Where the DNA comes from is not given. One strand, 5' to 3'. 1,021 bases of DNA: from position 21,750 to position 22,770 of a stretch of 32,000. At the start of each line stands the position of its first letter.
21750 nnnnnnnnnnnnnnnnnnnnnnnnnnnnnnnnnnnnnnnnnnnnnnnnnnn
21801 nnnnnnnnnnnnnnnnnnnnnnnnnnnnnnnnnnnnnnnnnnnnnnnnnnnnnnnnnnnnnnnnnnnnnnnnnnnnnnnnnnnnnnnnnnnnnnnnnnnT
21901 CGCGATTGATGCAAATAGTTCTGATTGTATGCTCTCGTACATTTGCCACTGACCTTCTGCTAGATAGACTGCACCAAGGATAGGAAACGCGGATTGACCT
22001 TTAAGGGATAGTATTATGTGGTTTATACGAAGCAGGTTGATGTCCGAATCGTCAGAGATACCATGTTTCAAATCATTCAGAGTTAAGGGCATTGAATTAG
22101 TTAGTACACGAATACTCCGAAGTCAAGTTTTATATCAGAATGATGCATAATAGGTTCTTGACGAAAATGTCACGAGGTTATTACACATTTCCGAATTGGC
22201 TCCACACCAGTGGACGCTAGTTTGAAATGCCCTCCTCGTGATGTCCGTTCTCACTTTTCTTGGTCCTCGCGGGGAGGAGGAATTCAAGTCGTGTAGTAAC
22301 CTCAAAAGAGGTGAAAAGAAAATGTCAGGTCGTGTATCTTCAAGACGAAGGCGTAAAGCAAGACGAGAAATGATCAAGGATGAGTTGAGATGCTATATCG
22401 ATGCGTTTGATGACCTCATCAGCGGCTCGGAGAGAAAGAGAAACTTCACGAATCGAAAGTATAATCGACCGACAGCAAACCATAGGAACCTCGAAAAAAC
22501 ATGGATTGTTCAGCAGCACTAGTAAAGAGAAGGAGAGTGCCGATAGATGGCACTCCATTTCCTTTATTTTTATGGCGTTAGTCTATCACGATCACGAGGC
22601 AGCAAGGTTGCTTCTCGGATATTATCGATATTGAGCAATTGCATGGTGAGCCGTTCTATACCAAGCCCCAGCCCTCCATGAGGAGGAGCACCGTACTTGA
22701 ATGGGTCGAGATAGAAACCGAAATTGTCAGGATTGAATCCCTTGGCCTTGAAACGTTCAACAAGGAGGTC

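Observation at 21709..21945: Vps28 N-terminal hairpin fused to Vps22/36: a covalent ESCRT-I to ESCRT-II bridge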

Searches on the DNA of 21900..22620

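Call 91: search_rna_families(source=window, start=21900, end=22620, threshold=evalue, max_evalue=1)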
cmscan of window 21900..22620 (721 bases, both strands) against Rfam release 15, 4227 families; matches with E-value up to 1: 1.
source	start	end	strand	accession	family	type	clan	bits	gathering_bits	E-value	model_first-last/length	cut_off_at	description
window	22233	22386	+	RF01909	CDKN2B-AS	Gene; lncRNA;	-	18.9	80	0.65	1-150/150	no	CDKN2B antisense RNA 1 intronic convserved region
